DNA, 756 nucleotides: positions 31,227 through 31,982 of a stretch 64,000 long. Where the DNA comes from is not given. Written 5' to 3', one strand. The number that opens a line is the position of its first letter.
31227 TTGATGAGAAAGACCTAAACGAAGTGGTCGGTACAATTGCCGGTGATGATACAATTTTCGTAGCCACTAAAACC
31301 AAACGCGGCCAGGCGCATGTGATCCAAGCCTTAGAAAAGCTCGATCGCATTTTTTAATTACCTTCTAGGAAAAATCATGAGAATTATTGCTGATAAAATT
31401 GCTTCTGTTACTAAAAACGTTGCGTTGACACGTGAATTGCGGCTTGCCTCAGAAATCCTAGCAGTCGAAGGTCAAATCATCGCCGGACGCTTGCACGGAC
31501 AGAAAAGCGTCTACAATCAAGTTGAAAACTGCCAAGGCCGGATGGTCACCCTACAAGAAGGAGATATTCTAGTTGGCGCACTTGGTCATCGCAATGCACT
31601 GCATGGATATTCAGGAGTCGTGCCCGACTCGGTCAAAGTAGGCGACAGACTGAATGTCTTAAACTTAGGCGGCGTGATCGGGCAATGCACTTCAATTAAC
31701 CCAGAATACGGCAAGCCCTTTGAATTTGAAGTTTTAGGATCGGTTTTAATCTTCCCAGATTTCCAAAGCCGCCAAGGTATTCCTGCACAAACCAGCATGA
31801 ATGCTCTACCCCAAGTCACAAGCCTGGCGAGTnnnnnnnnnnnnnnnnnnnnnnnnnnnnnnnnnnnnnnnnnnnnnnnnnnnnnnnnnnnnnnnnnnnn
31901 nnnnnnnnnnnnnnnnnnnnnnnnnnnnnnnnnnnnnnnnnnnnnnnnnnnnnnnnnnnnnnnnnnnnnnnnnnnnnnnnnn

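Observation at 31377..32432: Uncharacterised P-loop protein translationally coupled inside the arginine operon (candidate for the missing first or last acyl step)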

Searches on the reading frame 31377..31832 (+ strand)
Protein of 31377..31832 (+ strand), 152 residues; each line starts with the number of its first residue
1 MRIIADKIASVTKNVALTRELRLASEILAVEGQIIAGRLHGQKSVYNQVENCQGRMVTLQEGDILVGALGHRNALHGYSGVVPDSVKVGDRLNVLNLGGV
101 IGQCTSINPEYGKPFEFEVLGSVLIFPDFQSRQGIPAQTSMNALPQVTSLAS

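Call 53: predict_structure(alignment_id=A3)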
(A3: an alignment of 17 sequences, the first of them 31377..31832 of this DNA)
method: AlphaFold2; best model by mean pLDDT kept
length: 152 residues; sequences in the alignment: 17
mean_pLDDT: 87.3   pTM: 0.82
mean pLDDT of the five models: 87.3, 86.9, 86.0, 85.2, 83.5
residues with pLDDT >= 90: 99; 70-90: 36; 50-70: 4; < 50: 13
segments of 3 or more residues with pLDDT < 50: 142-152
pLDDT, mean of each block of 10 residues (from residue 1): 96 92 96 97 89 94 97 67 96 93 87 92 89 88 45 43
secondary structure, 60 per line:
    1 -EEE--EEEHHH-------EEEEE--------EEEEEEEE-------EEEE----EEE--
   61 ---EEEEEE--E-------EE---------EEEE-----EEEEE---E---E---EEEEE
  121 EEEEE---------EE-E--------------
elements in order: E2-4 E7-9 E20-24 E33-40 E48-51 E56-58 E64-69 E91-94 E100-104 E116-125

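Call 57: fold_search(model_id=the predicted structure, library=pdb)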
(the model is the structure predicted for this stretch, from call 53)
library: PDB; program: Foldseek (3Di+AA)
matches with E <= 10: 154; with E <= 0.001: 0
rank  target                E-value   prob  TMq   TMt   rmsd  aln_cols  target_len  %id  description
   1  7oya_A1               6.9e-01  0.04  0.14  0.10  14.7       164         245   11  Cryo-EM structure of the 1 hpf zebrafish embryo 80S ribosome (released 2022-07-13)
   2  9mt4_E                1.1e+00  0.02  0.15  0.13  14.8       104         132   17  Connector structure of phage JohannRWettstein (Bas63) (released 2025-11-19)
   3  8hku_AL2P             1.3e+00  0.03  0.14  0.11  15.7       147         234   12  Cryo-EM Structures and Translocation Mechanism of Crenarchaeota Ribosome (released 2023-08-16)
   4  8pv6_LA               1.5e+00  0.04  0.16  0.11  14.0       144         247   11  Chaetomium thermophilum pre-60S State 3 - post-5S rotation with Rix1 complex with Foot - composite structure (released 2023-11-15)
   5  1o75_A                1.7e+00  0.04  0.15  0.07  14.2       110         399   11  Tp47, the 47-Kilodalton Lipoprotein of Treponema pallidum (released 2002-11-01)
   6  7bt6_A                1.7e+00  0.03  0.15  0.13  14.2       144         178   11  Cryo-EM structure of pre-60S ribosome from Saccharomyces cerevisiae rpl4delta63-87 strain at 3.12 Angstroms resolution (released 2020-10-28)
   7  9nri_BC               1.8e+00  0.02  0.14  0.10  16.0       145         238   10  Methanosarcina acetivorans 50S subunit obtained from acetate-grown cells (released 2025-09-24)
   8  8eon_F                1.8e+00  0.01  0.11  0.09  21.8       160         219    9  Pseudomonas phage E217 baseplate complex (released 2023-07-26)
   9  8c5v_A                2.0e+00  0.02  0.13  0.07  14.5       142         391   10  Chemotaxis core signalling unit from E protein lysed E. coli cells (released 2023-09-13)
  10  4wce_H                2.1e+00  0.03  0.15  0.17  10.7        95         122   14  The crystal structure of the large ribosomal subunit of Staphylococcus aureus (released 2015-10-21)
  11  6qik_B                2.2e+00  0.02  0.15  0.10  13.8       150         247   10  Cryo-EM structures of Lsg1-TAP pre-60S ribosomal particles (released 2019-06-26)
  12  6xtx_A                2.3e+00  0.09  0.20  0.16  10.5        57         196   14  CryoEM structure of human CMG bound to ATPgammaS and DNA (released 2020-05-27)
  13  8qcf_H                2.3e+00  0.02  0.14  0.11  13.0       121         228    9  yeast cytoplasmic exosome-Ski2 complex degrading a RNA substrate (released 2024-01-10)
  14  5v7q_C                2.3e+00  0.02  0.14  0.10  13.4       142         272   10  Cryo-EM structure of the large ribosomal subunit from Mycobacterium tuberculosis bound with a potent linezolid analog (released 2017-09-20)
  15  6d6q_G                2.4e+00  0.06  0.23  0.16  10.6       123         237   11  Human nuclear exosome-MTR4 RNA complex - overall reconstruction (released 2018-06-20)
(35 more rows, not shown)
